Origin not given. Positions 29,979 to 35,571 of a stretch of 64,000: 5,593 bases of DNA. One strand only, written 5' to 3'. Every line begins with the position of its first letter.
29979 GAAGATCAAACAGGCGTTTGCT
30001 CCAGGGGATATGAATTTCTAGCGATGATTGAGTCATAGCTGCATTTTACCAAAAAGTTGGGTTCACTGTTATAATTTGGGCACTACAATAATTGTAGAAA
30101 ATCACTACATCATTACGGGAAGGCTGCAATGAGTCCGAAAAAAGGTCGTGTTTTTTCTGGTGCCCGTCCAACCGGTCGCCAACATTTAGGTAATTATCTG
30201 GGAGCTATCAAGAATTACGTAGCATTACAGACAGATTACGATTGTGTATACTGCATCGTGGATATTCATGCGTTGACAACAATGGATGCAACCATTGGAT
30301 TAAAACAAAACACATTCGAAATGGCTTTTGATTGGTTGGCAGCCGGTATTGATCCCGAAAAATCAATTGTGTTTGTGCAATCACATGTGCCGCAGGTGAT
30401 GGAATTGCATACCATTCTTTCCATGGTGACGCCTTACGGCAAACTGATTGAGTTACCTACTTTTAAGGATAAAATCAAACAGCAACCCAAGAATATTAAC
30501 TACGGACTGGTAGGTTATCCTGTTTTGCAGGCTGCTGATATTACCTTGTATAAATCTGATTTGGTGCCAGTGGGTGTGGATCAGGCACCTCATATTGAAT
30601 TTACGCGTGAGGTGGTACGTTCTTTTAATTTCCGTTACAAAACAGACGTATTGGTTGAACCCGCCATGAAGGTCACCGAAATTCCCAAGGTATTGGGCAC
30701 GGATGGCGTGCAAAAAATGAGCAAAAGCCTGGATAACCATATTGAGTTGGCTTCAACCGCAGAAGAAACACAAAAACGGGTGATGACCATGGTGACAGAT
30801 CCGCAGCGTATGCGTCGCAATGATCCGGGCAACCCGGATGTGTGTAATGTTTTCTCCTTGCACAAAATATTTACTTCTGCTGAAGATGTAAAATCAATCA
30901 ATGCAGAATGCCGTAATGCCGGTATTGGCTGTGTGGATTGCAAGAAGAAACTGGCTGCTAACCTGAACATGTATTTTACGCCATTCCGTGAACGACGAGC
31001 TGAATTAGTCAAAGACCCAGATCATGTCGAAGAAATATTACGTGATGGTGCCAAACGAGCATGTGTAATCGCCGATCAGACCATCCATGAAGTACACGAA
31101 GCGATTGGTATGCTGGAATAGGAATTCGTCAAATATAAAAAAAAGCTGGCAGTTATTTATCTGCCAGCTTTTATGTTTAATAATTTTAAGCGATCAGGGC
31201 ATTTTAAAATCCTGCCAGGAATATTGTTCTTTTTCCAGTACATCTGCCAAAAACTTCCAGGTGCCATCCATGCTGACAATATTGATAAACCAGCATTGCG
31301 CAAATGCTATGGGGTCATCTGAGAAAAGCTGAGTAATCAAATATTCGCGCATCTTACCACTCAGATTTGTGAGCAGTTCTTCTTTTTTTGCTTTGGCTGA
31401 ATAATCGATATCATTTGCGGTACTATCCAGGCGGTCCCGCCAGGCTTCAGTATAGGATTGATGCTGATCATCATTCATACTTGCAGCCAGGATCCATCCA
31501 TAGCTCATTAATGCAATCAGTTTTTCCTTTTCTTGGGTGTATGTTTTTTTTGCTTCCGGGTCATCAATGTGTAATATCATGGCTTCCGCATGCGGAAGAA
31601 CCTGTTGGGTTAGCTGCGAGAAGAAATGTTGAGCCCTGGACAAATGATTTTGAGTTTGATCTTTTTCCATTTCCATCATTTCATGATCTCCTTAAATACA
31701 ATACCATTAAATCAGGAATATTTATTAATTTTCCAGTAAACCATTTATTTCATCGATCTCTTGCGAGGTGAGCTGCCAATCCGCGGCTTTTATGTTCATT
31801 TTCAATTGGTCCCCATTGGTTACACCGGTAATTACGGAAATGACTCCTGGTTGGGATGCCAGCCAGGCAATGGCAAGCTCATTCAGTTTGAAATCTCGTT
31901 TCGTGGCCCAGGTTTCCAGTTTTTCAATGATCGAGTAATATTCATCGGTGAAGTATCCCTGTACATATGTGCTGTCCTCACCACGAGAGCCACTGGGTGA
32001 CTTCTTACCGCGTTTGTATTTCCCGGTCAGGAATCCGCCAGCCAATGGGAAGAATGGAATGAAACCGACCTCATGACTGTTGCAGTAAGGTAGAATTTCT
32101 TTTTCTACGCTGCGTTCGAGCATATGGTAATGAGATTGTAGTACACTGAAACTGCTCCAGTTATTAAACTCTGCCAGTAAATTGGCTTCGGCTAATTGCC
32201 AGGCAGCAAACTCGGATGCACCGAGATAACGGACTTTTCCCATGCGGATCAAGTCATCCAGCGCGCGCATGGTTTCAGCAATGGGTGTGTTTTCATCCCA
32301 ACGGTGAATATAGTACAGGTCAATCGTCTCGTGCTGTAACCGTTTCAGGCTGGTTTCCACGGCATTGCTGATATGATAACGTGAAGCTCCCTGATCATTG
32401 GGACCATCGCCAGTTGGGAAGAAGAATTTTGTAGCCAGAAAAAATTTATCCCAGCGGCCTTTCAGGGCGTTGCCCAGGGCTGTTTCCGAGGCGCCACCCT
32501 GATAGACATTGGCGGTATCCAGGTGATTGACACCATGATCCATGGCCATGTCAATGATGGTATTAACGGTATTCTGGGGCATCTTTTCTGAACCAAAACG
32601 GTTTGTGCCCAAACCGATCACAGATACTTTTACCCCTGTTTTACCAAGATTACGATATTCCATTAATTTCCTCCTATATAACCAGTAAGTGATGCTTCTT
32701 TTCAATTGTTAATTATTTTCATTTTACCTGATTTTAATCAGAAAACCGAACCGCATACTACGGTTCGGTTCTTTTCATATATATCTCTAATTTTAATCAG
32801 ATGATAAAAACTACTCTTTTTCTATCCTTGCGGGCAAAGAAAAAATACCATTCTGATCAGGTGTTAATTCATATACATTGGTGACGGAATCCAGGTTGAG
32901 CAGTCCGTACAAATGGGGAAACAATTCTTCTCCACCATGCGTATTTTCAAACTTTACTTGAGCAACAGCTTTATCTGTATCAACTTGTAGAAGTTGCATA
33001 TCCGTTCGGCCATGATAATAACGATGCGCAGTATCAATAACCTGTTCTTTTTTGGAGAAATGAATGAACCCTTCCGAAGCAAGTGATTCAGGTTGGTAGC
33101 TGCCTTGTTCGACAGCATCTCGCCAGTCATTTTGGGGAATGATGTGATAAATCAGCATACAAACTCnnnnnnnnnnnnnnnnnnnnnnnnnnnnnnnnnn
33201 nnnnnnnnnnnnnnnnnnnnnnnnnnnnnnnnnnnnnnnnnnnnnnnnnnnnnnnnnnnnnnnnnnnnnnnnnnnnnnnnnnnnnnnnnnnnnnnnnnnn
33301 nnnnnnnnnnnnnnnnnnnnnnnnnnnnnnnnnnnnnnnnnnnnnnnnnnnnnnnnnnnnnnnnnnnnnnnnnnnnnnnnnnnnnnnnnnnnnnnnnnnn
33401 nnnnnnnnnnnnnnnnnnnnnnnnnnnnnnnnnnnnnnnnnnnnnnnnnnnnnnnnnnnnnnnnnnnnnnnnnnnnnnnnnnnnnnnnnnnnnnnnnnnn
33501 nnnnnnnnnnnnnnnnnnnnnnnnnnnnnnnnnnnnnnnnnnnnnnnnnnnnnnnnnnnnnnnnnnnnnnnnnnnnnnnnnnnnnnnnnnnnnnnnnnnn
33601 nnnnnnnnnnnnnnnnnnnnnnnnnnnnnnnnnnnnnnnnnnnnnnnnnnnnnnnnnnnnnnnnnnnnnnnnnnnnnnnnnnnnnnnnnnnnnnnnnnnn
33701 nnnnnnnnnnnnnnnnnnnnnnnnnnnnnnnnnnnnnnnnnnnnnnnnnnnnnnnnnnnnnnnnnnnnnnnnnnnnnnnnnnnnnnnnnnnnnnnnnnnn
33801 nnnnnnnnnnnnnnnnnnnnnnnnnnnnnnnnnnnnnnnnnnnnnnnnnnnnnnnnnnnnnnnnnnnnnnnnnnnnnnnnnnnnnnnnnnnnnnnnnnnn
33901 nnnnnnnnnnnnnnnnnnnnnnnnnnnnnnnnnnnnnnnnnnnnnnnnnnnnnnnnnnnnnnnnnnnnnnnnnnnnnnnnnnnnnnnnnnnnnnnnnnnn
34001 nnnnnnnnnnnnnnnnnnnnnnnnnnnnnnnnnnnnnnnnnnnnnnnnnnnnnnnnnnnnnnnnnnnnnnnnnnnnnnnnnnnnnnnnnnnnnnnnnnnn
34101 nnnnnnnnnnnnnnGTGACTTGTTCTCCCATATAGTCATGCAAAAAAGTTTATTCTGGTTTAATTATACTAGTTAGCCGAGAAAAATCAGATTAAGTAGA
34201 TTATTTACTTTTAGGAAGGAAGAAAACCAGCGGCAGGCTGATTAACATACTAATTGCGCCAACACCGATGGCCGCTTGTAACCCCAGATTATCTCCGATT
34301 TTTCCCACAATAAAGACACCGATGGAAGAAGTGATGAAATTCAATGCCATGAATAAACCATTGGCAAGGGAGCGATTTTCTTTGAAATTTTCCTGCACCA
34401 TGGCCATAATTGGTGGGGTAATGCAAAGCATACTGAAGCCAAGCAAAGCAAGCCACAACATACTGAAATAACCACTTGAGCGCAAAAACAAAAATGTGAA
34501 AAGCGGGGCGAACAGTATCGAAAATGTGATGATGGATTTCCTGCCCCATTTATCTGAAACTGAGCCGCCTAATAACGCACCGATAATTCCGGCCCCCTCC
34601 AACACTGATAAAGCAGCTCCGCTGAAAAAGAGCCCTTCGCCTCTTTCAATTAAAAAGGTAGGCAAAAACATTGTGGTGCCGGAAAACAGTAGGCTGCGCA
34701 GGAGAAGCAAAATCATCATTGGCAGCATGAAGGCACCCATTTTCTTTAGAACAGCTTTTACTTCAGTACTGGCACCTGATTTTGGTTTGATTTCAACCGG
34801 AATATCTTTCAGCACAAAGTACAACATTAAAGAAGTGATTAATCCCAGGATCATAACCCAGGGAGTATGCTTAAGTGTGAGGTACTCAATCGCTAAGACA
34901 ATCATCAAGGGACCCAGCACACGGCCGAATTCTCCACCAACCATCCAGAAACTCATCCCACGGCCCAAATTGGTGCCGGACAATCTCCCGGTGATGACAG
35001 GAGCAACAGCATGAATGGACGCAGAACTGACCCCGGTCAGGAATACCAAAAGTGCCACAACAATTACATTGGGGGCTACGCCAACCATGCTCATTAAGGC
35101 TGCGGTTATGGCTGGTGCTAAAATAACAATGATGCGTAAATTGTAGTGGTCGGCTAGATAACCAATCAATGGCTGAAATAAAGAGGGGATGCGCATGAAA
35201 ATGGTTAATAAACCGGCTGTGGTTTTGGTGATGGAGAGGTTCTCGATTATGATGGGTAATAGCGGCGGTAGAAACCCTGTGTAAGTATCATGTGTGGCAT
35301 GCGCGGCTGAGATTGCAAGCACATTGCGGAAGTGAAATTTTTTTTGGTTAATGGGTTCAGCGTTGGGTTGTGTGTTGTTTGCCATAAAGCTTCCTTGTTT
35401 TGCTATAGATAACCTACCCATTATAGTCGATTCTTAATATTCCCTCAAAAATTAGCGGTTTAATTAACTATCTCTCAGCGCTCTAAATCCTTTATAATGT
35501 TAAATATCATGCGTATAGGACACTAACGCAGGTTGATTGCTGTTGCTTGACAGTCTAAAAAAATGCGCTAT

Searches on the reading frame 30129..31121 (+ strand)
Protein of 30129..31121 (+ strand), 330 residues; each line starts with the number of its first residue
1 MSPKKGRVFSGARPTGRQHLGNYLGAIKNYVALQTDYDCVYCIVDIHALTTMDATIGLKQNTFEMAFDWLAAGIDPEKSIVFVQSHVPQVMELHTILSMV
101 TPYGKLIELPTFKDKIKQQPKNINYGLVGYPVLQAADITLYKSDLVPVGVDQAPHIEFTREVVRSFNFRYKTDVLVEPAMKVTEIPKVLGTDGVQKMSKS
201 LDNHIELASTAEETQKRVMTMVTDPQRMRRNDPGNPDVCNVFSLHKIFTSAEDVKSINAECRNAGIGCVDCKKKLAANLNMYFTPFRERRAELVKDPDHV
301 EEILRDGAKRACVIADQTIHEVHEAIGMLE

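Call 81: search_protein_families(library=pfam, proteins=[window:30129-31121:+], max_evalue=0.00001)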
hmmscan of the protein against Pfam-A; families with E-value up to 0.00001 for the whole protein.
window:30129-31121:+ (330 aa): 1 family
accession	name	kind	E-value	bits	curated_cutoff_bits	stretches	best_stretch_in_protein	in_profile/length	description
PF00579.31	tRNA-synt_1b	-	1e-66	225.7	21.1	1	5-283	5-291/292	tRNA synthetases class I (W and Y)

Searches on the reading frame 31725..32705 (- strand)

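Call 81: search_protein_families(library=pfam, proteins=[window:31725-32705:-], max_evalue=0.00001)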
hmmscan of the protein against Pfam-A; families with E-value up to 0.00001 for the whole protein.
window:31725-32705:- (326 aa): 1 family
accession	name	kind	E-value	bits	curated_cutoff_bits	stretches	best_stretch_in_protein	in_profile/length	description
PF00248.27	Aldo_ket_red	-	2.6e-79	266.8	24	1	30-324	2-290/291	Aldo/keto reductase family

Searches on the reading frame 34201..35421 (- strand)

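Call 81: search_protein_families(library=pfam, proteins=[window:34201-35421:-], max_evalue=0.00001)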
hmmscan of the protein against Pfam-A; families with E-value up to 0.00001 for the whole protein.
window:34201-35421:- (406 aa): 1 family
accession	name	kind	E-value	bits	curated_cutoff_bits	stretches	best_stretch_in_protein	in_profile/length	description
PF07690.21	MFS_1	-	2.5e-46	158.6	33.4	2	46-346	10-323/347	Major Facilitator Superfamily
